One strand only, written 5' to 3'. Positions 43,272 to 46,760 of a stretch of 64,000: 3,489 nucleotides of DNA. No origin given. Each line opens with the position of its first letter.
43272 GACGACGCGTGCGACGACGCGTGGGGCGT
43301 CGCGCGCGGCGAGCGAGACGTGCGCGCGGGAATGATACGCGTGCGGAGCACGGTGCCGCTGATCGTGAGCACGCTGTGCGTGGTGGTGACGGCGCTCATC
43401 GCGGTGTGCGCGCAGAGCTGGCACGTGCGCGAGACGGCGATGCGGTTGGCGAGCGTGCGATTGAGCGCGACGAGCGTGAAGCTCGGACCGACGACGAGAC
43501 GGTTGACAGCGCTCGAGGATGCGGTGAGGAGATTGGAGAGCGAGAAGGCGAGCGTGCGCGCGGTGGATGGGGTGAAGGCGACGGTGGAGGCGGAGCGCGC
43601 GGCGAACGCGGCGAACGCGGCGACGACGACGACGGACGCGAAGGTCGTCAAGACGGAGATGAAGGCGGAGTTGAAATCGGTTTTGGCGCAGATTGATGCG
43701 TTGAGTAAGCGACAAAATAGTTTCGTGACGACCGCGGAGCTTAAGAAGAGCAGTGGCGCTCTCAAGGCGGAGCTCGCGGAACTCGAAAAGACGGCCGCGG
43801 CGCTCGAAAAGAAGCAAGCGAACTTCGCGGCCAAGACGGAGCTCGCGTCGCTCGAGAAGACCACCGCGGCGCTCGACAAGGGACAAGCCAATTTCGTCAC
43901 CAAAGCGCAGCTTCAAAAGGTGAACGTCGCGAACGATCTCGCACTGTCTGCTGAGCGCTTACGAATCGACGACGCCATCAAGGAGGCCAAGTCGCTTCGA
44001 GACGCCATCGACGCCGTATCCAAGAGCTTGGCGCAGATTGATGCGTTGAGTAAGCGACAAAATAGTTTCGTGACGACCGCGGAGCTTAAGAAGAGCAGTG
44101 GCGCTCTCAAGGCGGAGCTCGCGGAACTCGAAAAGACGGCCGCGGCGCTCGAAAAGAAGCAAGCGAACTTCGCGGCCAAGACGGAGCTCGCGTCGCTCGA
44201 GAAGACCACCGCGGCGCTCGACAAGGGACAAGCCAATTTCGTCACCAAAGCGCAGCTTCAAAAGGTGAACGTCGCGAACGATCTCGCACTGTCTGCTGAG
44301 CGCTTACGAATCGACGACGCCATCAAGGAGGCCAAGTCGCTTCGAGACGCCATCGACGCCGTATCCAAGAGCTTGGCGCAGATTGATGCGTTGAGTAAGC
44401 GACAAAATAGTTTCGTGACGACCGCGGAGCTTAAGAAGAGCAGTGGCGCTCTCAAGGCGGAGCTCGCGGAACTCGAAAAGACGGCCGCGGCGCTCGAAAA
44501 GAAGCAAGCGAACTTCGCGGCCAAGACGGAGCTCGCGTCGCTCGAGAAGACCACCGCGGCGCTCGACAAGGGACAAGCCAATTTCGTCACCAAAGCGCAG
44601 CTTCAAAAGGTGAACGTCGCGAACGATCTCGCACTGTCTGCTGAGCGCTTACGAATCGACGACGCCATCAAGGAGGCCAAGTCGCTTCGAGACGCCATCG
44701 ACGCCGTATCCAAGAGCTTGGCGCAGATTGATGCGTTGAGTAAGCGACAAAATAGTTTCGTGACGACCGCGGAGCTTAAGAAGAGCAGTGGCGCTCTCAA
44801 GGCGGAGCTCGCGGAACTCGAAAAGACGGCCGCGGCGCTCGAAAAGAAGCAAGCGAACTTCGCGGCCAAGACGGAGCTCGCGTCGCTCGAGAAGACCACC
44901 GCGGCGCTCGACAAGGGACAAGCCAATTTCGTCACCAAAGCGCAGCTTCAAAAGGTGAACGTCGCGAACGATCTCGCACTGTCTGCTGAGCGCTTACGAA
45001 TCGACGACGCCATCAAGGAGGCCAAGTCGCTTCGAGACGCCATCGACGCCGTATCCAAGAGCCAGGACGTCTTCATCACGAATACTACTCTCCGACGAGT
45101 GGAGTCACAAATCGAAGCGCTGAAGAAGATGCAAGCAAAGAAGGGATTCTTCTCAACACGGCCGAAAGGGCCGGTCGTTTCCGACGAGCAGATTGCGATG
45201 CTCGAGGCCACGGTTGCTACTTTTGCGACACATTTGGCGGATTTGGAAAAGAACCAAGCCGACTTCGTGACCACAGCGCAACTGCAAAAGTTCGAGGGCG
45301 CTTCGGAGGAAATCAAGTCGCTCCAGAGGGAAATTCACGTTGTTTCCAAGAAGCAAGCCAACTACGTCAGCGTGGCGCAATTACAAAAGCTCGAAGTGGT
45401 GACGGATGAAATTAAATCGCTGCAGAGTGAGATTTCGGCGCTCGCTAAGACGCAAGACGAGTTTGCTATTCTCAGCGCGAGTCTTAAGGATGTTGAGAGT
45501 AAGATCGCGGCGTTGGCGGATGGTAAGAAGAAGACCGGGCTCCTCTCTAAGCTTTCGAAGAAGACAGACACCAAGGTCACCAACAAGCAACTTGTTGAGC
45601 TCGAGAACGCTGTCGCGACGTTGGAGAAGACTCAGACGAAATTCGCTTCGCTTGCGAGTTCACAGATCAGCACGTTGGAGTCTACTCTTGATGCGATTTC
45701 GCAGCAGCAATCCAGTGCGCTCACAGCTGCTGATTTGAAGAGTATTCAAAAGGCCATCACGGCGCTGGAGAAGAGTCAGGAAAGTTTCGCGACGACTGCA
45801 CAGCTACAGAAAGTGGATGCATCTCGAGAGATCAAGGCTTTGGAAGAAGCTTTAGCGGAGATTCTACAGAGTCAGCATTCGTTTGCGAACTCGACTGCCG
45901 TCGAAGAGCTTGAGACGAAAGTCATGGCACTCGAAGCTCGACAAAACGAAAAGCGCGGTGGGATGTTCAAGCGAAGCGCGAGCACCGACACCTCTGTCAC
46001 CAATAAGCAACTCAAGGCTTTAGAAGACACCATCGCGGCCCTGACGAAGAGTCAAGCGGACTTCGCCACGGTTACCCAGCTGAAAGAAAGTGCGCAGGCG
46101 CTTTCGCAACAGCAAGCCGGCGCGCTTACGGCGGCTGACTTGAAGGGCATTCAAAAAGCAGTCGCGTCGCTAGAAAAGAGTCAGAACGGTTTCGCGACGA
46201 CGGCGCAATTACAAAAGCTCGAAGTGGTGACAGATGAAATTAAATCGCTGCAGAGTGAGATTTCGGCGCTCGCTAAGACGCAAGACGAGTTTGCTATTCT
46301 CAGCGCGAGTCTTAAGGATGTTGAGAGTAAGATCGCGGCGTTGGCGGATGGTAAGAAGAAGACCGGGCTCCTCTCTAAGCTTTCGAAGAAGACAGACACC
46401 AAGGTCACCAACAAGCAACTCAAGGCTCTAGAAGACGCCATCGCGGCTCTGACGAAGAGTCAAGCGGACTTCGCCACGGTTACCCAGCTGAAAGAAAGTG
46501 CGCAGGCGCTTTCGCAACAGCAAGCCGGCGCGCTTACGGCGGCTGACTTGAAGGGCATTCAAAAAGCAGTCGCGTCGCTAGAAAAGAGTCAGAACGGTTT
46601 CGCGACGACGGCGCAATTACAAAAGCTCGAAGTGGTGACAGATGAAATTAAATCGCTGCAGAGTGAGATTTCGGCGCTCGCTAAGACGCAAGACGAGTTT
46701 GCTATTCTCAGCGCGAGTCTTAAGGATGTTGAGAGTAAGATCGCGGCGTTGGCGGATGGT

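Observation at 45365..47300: Second, unrelated 408-bp repeat family in the same gene (3 identical copies plus older diverged copies)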

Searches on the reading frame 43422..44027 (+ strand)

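Call 80: search_protein_families(library=pfam, proteins=[window:43422-44027:+], max_evalue=10)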
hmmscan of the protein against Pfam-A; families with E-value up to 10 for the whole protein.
window:43422-44027:+ (202 aa): 10 families
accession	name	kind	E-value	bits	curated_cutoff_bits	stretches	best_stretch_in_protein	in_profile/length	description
PF09177.16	STX6_10_61_N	-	0.014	16.4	29.4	1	103-138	42-77/99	Syntaxin 6/10/61, N-terminal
PF12325.13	TMF_TATA_bd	-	0.016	15.8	29.1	1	18-100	4-82/115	TATA element modulatory factor 1 TATA binding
PF21097.3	SR_plectin_7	-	0.037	14.9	27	1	37-119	16-91/116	Spectrin repeat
PF18572.7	T6PP_N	-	0.2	12.1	25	1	75-140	28-93/99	Trehalose-6-phosphate phosphatase N-terminal helical bundle domain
PF16326.10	ABC_tran_CTD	-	0.48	11.1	32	1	113-152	12-51/69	ABC transporter C-terminal domain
PF17675.6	APG6_N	-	0.73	10.7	45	1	96-166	37-108/132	Apg6 coiled-coil region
PF21408.2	MTR4-like_stalk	-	0.86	10.3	24.2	0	25-49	14-38/64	Exosome RNA helicase MTR4-like, stalk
PF01496.24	V_ATPase_I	-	1.8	6.8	30.7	1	42-159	43-161/815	V-type ATPase 116kDa subunit family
PF11365.13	SOGA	-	2.5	9.6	31.1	1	26-97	21-83/94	Protein SOGA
PF13864.11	Enkurin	-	6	7.9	23.6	0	69-131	33-91/92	Calmodulin-binding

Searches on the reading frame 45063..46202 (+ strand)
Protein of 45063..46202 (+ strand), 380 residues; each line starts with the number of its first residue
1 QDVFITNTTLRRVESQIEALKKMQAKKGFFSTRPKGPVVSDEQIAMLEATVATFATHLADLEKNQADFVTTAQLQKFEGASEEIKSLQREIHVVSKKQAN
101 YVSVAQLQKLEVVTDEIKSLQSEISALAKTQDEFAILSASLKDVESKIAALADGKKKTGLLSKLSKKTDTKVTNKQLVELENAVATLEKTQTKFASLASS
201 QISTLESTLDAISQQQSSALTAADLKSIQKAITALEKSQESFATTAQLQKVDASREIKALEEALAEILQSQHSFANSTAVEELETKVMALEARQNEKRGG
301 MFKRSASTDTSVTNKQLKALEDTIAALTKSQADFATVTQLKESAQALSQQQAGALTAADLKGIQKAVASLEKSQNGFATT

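Call 61: search_protein_representatives(protein=window:45063-46202:+)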
Query: 380 residues. Proteins with E-value up to 0.001 (for the whole library): 8; up to 1e-10: 5; up to 1e-30: 3. The best 8 are listed.
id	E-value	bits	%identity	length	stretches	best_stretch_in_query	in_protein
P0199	9.9e-171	583.4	68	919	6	1-177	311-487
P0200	7.6e-94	331.0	43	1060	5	56-372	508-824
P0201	6.6e-42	160.6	36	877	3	59-373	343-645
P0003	9.2e-15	71.5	38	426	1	196-351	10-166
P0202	4.3e-12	62.7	26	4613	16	128-214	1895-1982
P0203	4.3e-05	39.8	24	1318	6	224-289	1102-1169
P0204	3.5e-04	36.8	28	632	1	127-378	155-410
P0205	3.7e-04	36.7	29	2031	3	160-260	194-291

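Call 66: search_protein_families(library=pfam, proteins=[P0202, P0203, P0205, P0204], max_evalue=0.0001)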
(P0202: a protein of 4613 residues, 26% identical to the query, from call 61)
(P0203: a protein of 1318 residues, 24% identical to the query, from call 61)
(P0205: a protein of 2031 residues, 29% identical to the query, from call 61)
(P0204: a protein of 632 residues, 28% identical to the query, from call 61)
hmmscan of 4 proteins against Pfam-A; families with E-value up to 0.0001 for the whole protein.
P0202 (4613 aa): 2 families
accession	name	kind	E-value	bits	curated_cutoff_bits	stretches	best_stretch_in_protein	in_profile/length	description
PF23398.1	FAZ1_cons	-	3.4e-15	56.2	27.5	0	3015-3067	37-89/93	FAZ1, conserved domain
PF23719.1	VapB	-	1.8e-11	44.4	27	0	459-493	21-55/97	Antitoxin VapB-like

P0203 (1318 aa): 15 families
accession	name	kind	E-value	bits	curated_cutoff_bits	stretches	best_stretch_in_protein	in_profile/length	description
PF23598.1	LRR_14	-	2.5e-130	434.8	40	13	1167-1250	43-122/353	Leucine-rich repeat region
PF12799.13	LRR_4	-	2.3e-54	180.6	27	0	1148-1187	1-39/44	Leucine Rich repeats (2 copies)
PF00931.28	NB-ARC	-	1.4e-53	182.2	23.5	1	164-408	2-246/248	NB-ARC domain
PF25013.1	LRR_Zer-1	-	2.1e-51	174.1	27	4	769-831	3-64/137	Zer-1-like, Leucine-rich repeats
PF13855.12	LRR_8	-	3.3e-41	139.3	27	0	984-1041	2-60/61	Leucine rich repeat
PF25019.1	LRR_R13L1-DRL21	-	1.6e-39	135.1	27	0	865-921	68-125/127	R13L1/DRL21 LRRs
PF00560.39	LRR_1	-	3.6e-37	118.8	20.6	0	1219-1241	1-23/23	Leucine Rich Repeat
PF23286.1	LRR_13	-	9.5e-36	123.9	30.1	0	935-1006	2-73/210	Disease resistance protein RPS4B-like, leucine-rich repeats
PF23559.1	WH_DRP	-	1.4e-21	76.8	27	1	424-489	1-71/71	Disease resistance protein Winged helix domain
PF23247.1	LRR_RPS2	-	3.1e-16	60.2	27.9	0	654-783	26-158/160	Plant disease resistance protein RPS2-like, leucine-rich repeats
PF18052.6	Rx_N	-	6.4e-15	55.5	27.7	1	8-95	2-86/93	Rx N-terminal domain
PF23952.1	LRR_EndoS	-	2.7e-13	50.6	27.9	0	731-829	27-103/116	Endo-beta-N-acetylglucosaminidase EndoS LRR domain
PF23211.1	LRR_LRWD1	-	8.5e-12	45.6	28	0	1029-1073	15-61/190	Leucine-rich repeat and WD repeat-containing protein 1, LRR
PF06730.16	FAM92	-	8.3e-06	25.9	23.6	0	880-922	54-96/225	FAM92 protein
PF13191.12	AAA_16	-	3e-05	25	32.6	0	159-219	1-63/167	AAA ATPase domain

P0205 (2031 aa): 0 families

P0204 (632 aa): 1 family
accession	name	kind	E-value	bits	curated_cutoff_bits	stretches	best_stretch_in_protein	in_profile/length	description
PF07738.19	Sad1_UNC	-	8.4e-28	97.5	22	1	502-626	12-131/132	Sad1 / UNC-like C-terminal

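Call 73: list_cluster_members(proteins=[P0199, P0200, P0201, P0204])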
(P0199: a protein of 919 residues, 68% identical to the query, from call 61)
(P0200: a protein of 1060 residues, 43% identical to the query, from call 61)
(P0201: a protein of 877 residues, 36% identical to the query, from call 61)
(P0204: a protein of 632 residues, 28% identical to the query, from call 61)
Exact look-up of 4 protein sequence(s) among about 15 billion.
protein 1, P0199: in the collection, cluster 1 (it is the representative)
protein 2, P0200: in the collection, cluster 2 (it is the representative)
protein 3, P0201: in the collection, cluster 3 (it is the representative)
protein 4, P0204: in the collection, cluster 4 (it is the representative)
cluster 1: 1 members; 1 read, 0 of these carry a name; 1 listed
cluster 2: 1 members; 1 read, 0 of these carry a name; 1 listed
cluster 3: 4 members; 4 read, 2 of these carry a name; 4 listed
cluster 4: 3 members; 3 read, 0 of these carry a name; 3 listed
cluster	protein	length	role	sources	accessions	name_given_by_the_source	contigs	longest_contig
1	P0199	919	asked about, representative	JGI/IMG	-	-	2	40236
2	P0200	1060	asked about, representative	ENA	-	-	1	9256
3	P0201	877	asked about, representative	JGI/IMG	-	-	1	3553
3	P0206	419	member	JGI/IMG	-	SUN domain-containing protein 1/2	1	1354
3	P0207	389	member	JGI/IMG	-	SUN domain-containing protein 1/2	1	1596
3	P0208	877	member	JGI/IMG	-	-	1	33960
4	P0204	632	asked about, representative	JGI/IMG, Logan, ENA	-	-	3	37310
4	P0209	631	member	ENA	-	-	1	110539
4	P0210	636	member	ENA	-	-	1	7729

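Call 74: find_encoding_contigs(protein=P0199, flank=2500, max_places=2)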
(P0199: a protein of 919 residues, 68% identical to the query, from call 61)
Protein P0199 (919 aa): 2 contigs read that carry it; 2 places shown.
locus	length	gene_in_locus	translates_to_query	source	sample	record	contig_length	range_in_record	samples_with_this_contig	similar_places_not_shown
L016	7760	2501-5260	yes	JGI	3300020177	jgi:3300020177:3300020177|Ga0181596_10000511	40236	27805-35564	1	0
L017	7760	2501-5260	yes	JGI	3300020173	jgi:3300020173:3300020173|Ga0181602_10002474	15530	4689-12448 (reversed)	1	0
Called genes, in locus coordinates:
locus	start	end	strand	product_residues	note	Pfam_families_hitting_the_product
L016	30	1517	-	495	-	PF00364:Biotin_lipoyl, PF02817:E3_binding, PF00198:2-oxoacid_dh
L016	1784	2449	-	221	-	-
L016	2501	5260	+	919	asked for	PF07738:Sad1_UNC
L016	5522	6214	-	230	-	PF21008:AIF-1, PF00036:EF-hand_1, PF13405:EF-hand_6, PF13499:EF-hand_7, PF13833:EF-hand_8, PF00036:EF-hand_1, PF13499:EF-hand_7, PF14658:EF-hand_9, +9 more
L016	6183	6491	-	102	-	-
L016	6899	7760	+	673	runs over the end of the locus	PF02518:HATPase_c (faint), PF13589:HATPase_c_3 (weak), PF09239:Topo-VIb_trans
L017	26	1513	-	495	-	PF00364:Biotin_lipoyl, PF02817:E3_binding, PF00198:2-oxoacid_dh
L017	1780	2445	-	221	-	-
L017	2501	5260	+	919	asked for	PF07738:Sad1_UNC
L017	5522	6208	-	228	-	PF21008:AIF-1, PF13499:EF-hand_7, PF00036:EF-hand_1, PF13405:EF-hand_6, PF13833:EF-hand_8, PF00036:EF-hand_1, PF13499:EF-hand_7, PF14658:EF-hand_9, +9 more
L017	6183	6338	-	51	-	-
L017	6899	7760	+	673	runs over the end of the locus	PF02518:HATPase_c (faint), PF13589:HATPase_c_3 (weak), PF09239:Topo-VIb_trans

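Call 80: search_protein_families(library=pfam, proteins=[window:45063-46202:+], max_evalue=10)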
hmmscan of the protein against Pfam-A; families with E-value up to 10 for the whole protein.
window:45063-46202:+ (380 aa): 8 families
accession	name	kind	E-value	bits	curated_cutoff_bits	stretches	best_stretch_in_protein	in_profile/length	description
PF19355.4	DUF5932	-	0.019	15.3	23.7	1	255-333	31-109/111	Family of unknown function (DUF5932)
PF20271.3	CATASP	-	0.034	14.5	29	2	210-246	23-59/86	CATRA-Associated Small Protein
PF23746.1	Gp41_Mu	-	0.12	12.9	27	1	175-240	33-99/107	Tail assembly protein gp41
PF19531.4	DUF6058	-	0.3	11.7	25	2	162-198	71-108/126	Family of unknown function (DUF6058)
PF00509.23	Hemagglutinin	-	1.9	7.3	31.8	2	216-269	357-410/550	Haemagglutinin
PF09429.15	Wbp11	-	2.9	8.7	24.3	1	213-267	27-76/78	WW domain binding protein 11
PF16326.10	ABC_tran_CTD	-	3.3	8.4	32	1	109-151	16-60/69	ABC transporter C-terminal domain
PF24408.1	wHTH-Calcineurin_assc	-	7.8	6.9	27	0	255-287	7-36/56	wHTH-Calcineurin_assc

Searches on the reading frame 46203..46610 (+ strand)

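Call 80: search_protein_families(library=pfam, proteins=[window:46203-46610:+], max_evalue=10)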
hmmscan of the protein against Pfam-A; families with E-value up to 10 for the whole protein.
window:46203-46610:+ (136 aa): 31 families (the best 25 are shown)
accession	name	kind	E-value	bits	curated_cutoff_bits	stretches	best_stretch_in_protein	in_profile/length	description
PF01017.26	STAT_alpha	-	0.00068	20.2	27.5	1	4-111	2-90/167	STAT transcription factor, coiled-coil domain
PF05221.23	AdoHcyase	-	0.0056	16.3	25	1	51-94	245-288/299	S-adenosyl-L-homocysteine hydrolase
PF10046.14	BLOC1_2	-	0.017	15.9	33.4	1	4-48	34-78/96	Biogenesis of lysosome-related organelles complex-1 subunit 2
PF12631.12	MnmE_helical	-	0.027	15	40.1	1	8-128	66-172/211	MnmE helical domain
PF19531.4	DUF6058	-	0.03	14.9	25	2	57-99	70-113/126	Family of unknown function (DUF6058)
PF18572.7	T6PP_N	-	0.033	14.6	25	1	66-132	27-87/99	Trehalose-6-phosphate phosphatase N-terminal helical bundle domain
PF08653.15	DASH_Dam1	-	0.036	14.3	26.6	1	4-35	3-34/56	DASH complex subunit Dam1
PF02996.22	Prefoldin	-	0.061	13.7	23.2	2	11-47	3-35/120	Prefoldin subunit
PF09325.15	Vps5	-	0.065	13.2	27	2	62-126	29-94/236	Vps5 C terminal like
PF06657.18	Cep57_MT_bd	-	0.069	14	31.3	1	23-65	17-62/77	Centrosome microtubule-binding domain of Cep57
PF16326.10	ABC_tran_CTD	-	0.081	13.6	32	2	5-47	16-60/69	ABC transporter C-terminal domain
PF02090.21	SPAM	-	0.081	13.3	35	1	4-61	75-132/142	Salmonella surface presentation of antigen gene type M protein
PF18100.6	PDE4_UCR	-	0.094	13.8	26.9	1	30-88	4-62/119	Phosphodiesterase 4 upstream conserved regions (UCR)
PF25764.1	KIF21A_4th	-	0.097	12.8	33.1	1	4-101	28-134/183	KIF21A-like domain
PF08581.15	Tup_N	-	0.14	13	28.7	1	6-31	6-31/77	Tup N-terminal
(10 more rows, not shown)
